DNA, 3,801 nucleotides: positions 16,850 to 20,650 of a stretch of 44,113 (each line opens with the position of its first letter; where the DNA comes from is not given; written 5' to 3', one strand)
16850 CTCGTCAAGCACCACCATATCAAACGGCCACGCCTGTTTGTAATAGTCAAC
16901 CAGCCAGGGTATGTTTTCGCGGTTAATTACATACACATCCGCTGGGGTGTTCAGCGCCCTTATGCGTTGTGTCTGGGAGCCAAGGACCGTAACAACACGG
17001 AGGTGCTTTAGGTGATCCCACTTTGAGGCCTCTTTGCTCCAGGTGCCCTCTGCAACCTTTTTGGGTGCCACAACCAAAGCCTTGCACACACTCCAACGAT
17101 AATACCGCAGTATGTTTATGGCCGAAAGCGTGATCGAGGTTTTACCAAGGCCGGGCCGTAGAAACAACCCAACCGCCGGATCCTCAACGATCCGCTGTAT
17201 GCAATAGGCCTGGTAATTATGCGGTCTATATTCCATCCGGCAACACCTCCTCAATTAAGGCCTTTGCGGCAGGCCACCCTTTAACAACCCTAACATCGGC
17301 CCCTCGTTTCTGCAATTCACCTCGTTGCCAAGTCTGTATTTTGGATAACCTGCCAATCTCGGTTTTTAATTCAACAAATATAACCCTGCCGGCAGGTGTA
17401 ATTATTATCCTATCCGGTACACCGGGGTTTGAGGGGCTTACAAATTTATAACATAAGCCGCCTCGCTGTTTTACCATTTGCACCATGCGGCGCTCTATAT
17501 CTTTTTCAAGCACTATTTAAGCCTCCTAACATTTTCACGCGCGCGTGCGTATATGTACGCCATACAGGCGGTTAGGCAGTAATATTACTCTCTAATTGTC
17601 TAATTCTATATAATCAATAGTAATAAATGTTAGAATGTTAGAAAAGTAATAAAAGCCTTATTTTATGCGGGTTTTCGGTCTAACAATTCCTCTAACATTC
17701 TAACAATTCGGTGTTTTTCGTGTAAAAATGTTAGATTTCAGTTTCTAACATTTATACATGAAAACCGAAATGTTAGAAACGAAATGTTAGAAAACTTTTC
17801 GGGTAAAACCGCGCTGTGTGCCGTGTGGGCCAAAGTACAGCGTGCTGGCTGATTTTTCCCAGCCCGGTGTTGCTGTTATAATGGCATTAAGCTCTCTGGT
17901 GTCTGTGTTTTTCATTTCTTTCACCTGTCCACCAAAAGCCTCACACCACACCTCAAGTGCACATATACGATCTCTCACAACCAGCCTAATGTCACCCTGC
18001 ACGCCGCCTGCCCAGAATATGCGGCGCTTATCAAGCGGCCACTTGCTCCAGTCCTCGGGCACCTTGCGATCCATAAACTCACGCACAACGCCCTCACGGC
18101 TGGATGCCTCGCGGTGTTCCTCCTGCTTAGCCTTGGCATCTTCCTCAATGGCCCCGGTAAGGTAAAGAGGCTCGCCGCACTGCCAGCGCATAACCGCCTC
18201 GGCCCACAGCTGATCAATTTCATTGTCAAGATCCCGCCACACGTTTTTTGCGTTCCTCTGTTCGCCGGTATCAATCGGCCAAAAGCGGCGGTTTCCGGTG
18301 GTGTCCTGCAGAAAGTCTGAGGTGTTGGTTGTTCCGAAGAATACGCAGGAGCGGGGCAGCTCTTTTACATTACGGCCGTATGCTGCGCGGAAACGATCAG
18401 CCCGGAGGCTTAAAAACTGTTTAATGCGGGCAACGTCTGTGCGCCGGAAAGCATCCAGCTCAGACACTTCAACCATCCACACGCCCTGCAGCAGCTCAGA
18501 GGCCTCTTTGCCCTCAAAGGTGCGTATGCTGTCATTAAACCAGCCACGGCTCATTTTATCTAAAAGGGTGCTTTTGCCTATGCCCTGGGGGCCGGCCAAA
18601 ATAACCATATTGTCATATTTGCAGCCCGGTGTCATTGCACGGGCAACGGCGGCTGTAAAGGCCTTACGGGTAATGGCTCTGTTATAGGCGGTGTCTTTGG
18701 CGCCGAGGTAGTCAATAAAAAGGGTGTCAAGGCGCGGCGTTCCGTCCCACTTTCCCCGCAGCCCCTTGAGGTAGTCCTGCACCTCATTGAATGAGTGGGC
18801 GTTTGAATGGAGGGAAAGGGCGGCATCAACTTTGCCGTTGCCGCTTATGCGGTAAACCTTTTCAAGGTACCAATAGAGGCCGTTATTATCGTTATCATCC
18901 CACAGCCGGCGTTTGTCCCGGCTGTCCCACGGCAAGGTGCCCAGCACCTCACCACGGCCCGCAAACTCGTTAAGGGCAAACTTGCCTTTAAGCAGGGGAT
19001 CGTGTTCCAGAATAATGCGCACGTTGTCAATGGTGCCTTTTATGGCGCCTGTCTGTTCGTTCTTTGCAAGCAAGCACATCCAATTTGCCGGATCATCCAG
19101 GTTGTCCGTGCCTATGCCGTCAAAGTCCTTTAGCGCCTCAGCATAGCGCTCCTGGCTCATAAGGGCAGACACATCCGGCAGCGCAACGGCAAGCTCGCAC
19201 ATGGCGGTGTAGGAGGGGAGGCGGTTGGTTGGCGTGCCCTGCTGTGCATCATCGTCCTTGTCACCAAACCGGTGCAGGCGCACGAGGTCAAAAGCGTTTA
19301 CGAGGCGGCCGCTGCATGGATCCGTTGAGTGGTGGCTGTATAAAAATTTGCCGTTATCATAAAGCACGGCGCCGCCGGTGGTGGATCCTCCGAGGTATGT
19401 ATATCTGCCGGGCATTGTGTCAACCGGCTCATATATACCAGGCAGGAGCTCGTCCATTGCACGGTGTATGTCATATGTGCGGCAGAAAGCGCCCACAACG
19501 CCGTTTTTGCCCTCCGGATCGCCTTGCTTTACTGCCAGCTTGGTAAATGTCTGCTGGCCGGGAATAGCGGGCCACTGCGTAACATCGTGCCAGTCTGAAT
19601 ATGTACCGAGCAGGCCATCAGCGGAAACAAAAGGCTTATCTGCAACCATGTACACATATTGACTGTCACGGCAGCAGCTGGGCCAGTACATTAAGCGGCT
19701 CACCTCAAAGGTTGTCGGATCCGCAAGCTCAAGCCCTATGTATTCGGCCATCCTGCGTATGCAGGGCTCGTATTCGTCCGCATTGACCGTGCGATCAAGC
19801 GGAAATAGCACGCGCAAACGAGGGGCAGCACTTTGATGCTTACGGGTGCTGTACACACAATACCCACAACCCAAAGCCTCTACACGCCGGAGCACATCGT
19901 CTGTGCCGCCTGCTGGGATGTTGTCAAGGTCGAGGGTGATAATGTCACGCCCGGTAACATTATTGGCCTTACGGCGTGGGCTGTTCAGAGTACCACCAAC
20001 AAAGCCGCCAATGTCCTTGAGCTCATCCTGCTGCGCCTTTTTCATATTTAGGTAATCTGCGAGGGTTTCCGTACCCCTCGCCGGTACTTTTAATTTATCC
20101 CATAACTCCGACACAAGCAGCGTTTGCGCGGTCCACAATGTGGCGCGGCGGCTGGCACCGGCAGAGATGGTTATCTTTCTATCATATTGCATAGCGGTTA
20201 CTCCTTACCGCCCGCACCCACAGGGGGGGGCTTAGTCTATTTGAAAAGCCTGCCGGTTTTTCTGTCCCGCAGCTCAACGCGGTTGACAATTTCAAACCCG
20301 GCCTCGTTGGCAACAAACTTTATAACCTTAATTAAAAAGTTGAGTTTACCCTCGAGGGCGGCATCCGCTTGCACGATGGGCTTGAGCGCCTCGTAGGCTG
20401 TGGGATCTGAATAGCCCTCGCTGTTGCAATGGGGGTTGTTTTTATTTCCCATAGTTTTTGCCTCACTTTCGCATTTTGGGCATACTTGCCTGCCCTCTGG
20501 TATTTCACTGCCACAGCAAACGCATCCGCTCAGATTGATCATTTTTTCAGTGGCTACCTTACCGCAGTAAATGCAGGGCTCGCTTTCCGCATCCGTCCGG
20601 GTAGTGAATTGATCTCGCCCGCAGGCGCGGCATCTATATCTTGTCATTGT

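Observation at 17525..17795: Two dispersed paralogous non-coding regions packed with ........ iterons (17525-17795 and 33573-33822): a candidate bipartite replication or regulatory locus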

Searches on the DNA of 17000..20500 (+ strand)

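Call 7: search_dna_similar(query=window:17000-20500:+, collection=phages, mode=near, max_rows=30)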
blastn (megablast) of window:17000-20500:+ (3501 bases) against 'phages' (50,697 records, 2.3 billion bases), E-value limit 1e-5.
Records with a match: 1; places in all: 1; records where one place covers at least 80% of the query: 0.
Best place of each record, by identity: 60-80% 1.
By first word of the organism name: Bacteriophage 1.
By host as written in the record: - 1.
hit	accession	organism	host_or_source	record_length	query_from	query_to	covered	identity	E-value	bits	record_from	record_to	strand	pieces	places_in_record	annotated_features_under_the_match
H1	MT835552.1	Bacteriophage sp.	human fecal samples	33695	938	1595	19%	74.7%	2e-75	291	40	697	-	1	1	record has no annotation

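Call 81: search_rna_families(source=window, start=17450, end=17850, threshold=evalue, max_evalue=1)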
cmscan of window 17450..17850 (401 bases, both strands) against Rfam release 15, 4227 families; matches with E-value up to 1: 5.
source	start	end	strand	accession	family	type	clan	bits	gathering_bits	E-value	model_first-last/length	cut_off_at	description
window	17596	17709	-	RF04348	Plastid-psbM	Cis-reg;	-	34.2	52.7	0.0021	1-79/79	no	Plastid-psbM 3UTR RNA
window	17698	17778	-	RF04241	mir-5014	Gene; miRNA;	-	28.6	101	0.00058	1-123/123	no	mir-5014 microRNA precursor family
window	17624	17737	+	RF04348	Plastid-psbM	Cis-reg;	-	27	52.7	0.079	1-79/79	no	Plastid-psbM 3UTR RNA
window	17673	17813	-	RF04174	MIR4208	Gene; miRNA;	-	25.1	140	0.11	1-191/191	no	MIR4208 microRNA precursor family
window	17623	17709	-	RF00918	mir-872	Gene; miRNA;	-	20.1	75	0.15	1-81/81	no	mir-872 microRNA precursor family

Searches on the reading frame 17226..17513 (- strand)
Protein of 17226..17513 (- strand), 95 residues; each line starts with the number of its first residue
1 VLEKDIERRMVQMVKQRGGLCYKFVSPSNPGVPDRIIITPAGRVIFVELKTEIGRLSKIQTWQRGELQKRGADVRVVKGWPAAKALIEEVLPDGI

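Call 9: search_protein_families(library=pfam, proteins=[window:17226-17513:-], max_evalue=0.01)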
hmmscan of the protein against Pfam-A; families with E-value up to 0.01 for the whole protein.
window:17226-17513:- (95 aa): 1 family
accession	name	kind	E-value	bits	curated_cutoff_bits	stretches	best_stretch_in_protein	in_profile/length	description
PF08774.17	VRR_NUC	-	6.6e-05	23.4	23.8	1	29-79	61-114/116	VRR-NUC domain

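Call 10: search_protein_families(library=phrogs, proteins=[window:17226-17513:-], max_evalue=0.001)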
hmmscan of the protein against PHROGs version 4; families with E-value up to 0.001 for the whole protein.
window:17226-17513:- (95 aa): 3 families
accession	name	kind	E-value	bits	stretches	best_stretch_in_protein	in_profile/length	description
phrog_93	-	DNA, RNA and nucleotide metabolism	3.2e-25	89.8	1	1-91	352-442/613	endonuclease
phrog_824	-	unknown function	8.5e-10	40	1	30-91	112-175/265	-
phrog_5702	-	DNA, RNA and nucleotide metabolism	7.4e-07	30.1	1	31-89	6-65/70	Holliday junction resolvase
